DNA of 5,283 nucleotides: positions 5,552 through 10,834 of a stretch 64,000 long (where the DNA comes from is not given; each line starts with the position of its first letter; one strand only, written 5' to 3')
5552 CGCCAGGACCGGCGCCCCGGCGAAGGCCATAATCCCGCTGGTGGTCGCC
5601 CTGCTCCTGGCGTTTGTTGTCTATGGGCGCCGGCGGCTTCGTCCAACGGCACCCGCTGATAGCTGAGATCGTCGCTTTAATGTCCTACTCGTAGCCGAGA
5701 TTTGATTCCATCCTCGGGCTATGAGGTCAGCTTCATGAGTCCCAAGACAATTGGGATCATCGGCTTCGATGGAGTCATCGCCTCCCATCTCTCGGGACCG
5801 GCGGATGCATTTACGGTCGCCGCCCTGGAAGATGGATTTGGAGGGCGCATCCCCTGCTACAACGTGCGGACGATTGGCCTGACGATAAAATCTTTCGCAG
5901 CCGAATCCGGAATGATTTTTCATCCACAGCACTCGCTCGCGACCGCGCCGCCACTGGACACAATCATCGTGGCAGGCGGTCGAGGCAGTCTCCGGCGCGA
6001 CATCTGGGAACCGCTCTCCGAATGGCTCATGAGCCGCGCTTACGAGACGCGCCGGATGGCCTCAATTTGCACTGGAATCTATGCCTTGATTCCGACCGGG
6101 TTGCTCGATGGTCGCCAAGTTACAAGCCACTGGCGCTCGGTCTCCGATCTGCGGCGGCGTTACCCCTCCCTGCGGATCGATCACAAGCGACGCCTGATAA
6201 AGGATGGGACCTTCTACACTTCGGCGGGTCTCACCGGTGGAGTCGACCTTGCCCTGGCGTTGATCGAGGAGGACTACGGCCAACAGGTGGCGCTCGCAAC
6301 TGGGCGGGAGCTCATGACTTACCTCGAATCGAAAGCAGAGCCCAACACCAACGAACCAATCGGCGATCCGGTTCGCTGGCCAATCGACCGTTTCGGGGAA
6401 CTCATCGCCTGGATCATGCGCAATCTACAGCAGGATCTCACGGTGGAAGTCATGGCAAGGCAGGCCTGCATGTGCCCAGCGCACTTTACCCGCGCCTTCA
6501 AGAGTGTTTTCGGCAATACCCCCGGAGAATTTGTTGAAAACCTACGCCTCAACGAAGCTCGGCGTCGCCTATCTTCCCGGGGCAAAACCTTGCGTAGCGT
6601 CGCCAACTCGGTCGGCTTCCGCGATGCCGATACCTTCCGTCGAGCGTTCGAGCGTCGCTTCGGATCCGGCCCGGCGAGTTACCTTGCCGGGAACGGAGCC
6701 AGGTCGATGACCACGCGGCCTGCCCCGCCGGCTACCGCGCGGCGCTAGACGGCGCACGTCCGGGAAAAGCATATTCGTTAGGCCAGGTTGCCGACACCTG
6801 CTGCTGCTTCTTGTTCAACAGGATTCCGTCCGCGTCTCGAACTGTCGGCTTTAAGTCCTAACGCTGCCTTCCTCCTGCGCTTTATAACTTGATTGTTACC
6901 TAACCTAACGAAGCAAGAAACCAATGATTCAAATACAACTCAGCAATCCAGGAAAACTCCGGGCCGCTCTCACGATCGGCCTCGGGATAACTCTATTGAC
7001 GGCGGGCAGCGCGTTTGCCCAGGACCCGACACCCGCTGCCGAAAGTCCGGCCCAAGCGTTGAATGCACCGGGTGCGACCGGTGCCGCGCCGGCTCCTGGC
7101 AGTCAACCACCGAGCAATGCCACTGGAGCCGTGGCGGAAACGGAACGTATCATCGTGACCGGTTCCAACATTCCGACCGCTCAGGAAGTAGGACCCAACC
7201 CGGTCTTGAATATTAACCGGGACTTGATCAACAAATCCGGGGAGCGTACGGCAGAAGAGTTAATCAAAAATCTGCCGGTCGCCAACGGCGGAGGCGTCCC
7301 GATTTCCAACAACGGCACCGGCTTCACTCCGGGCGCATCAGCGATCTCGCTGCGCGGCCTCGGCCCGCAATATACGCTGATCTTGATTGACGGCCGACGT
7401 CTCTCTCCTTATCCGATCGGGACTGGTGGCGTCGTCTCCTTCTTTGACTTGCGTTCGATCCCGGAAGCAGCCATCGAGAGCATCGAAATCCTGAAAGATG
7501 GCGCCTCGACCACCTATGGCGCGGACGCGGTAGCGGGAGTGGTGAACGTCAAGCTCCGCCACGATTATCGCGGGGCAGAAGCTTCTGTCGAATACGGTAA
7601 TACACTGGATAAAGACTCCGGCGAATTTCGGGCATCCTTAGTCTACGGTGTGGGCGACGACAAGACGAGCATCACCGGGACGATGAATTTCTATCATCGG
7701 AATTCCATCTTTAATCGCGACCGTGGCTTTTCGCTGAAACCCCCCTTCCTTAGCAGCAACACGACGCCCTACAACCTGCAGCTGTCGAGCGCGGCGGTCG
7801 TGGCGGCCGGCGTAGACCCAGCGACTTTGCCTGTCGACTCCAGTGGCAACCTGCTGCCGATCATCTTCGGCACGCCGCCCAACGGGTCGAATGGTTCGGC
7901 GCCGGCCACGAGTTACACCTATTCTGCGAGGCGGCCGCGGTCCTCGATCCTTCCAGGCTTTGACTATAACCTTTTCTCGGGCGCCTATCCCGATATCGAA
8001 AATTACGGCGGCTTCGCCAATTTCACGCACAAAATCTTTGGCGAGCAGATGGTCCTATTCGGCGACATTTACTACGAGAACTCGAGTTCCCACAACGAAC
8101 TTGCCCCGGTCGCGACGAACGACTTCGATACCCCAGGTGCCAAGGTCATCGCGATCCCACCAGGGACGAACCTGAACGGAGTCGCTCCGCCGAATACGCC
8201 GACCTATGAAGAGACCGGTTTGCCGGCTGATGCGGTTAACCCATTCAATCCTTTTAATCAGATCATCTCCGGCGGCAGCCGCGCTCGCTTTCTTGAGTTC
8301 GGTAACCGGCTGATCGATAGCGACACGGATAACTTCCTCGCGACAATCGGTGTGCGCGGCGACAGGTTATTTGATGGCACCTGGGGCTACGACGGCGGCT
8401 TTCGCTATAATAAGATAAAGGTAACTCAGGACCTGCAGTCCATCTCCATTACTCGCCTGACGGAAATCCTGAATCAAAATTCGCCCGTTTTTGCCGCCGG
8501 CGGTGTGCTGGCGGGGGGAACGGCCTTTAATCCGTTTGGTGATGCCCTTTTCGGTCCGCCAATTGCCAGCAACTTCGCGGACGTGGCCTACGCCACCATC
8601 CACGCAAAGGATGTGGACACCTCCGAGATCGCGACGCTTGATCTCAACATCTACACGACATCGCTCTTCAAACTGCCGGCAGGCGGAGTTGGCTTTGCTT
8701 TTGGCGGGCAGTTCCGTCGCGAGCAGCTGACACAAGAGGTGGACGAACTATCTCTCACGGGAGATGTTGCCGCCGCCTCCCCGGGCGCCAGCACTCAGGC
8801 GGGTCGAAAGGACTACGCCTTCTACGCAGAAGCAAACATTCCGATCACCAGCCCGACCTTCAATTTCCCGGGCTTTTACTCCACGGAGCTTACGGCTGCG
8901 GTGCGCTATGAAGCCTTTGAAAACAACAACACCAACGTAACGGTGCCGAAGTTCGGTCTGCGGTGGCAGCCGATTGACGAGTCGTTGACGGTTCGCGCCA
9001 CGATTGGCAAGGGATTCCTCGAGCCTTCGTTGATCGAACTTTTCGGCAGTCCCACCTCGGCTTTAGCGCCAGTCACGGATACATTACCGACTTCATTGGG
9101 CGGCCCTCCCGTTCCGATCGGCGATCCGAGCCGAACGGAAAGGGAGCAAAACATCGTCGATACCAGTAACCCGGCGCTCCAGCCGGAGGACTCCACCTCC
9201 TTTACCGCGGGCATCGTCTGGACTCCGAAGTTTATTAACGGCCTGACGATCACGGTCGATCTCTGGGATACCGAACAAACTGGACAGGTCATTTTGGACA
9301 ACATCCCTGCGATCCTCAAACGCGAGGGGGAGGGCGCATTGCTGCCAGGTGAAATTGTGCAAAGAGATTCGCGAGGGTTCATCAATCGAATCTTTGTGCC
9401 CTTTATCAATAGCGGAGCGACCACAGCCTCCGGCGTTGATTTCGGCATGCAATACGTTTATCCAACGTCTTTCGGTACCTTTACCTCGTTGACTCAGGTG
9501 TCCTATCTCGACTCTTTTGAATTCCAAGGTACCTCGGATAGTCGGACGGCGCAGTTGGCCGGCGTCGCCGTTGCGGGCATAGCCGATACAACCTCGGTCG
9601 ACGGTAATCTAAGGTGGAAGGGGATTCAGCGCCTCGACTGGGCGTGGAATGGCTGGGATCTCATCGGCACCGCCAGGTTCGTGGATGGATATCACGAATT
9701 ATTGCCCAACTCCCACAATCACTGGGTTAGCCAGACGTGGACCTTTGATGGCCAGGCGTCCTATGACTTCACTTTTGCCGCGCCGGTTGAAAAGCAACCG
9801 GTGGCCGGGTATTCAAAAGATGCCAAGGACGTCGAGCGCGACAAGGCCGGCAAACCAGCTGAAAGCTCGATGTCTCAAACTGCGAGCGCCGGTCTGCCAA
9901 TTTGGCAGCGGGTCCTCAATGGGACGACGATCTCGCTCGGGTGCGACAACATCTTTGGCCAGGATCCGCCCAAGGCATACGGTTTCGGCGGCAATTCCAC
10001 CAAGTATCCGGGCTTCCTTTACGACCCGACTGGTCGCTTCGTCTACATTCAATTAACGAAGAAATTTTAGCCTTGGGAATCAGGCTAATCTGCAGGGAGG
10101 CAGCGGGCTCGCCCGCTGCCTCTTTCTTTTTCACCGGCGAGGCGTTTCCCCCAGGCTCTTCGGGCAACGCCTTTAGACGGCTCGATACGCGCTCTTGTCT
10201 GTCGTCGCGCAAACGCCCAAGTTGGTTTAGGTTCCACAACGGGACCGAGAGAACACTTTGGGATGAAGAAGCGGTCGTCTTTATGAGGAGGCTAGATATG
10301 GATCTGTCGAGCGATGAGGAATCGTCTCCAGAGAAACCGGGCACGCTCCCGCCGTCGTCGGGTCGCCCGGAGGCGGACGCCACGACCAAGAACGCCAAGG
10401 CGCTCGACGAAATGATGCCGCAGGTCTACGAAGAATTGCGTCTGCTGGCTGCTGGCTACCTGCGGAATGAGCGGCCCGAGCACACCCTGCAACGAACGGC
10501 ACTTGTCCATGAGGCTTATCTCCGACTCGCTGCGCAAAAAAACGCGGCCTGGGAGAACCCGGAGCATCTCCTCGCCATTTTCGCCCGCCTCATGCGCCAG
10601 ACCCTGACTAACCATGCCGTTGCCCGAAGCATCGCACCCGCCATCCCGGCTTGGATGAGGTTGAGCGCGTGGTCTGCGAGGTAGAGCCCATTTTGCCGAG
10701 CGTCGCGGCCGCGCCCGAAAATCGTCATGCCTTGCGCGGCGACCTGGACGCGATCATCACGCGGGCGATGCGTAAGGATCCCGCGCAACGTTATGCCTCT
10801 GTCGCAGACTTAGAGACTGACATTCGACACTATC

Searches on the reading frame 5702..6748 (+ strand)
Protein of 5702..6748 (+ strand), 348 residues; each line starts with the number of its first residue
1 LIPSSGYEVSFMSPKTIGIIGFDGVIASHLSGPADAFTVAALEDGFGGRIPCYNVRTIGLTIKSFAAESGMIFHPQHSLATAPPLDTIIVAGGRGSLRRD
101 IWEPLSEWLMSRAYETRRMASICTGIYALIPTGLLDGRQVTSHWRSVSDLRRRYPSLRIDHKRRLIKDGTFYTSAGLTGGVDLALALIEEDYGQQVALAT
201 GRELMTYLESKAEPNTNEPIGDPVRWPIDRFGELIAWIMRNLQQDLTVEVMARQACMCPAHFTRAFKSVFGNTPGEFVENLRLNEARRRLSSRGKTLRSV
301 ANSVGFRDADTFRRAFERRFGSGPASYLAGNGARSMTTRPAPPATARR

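Call 13: search_protein_families(library=pfam, proteins=[window:5702-6748:+])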
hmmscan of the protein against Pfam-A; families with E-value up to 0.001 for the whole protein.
window:5702-6748:+ (348 aa): 3 families
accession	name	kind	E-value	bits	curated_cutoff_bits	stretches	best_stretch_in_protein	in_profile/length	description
PF12833.13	HTH_18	-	5.9e-20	71.8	33.6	1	251-328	1-78/80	Helix-turn-helix domain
PF01965.30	DJ-1_PfpI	-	1.8e-15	57.6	26.6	1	29-190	15-165/165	DJ-1/PfpI family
PF00165.29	HTH_AraC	-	4.9e-15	55.7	26.6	2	241-277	4-40/42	Bacterial regulatory helix-turn-helix proteins, AraC family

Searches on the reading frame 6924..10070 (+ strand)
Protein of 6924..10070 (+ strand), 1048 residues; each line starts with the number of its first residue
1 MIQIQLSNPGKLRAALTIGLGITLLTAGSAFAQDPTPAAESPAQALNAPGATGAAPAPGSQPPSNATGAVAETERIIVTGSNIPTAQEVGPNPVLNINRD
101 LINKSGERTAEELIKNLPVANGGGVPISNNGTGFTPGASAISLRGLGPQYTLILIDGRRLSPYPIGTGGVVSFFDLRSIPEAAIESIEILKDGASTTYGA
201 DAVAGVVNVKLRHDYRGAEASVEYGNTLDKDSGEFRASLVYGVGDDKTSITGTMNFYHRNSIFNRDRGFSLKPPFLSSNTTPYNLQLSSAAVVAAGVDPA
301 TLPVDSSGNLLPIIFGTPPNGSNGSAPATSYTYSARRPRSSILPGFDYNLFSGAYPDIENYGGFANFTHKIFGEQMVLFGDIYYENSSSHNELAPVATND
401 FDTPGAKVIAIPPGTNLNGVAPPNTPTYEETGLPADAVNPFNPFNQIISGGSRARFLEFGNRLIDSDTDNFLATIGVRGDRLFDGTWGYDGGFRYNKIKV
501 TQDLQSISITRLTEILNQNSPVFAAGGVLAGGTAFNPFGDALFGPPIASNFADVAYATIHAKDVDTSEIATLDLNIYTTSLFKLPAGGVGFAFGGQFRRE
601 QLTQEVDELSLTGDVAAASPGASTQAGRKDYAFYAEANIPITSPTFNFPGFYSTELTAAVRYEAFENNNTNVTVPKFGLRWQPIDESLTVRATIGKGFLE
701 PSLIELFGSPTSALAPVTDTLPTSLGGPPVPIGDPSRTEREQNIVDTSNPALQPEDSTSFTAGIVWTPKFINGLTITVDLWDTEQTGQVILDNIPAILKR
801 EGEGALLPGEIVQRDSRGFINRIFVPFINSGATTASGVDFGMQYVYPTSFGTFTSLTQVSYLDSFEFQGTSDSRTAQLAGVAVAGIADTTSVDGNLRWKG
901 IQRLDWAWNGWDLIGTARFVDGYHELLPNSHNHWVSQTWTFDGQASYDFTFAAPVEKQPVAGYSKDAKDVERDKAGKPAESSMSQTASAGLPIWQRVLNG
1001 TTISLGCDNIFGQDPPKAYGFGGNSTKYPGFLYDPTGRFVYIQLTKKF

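Call 13: search_protein_families(library=pfam, proteins=[window:6924-10070:+])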
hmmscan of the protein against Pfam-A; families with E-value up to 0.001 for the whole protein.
window:6924-10070:+ (1048 aa): 1 family
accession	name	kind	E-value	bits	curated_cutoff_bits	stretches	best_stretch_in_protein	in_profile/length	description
PF07715.20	Plug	-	1.2e-17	64.8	23.9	1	91-206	6-107/107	TonB-dependent Receptor Plug Domain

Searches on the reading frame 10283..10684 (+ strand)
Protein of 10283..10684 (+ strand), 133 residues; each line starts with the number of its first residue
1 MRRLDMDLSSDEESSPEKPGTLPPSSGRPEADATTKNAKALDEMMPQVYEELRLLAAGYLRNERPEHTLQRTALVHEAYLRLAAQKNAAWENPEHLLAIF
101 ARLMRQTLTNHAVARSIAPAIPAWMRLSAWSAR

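Call 13: search_protein_families(library=pfam, proteins=[window:10283-10684:+])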
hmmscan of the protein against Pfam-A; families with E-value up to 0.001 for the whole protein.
window:10283-10684:+ (133 aa): 1 family
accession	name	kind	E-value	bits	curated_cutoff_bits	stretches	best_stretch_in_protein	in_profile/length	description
PF07638.17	Sigma70_ECF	-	7.2e-18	65.6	21.1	1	37-114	15-93/185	ECF sigma factor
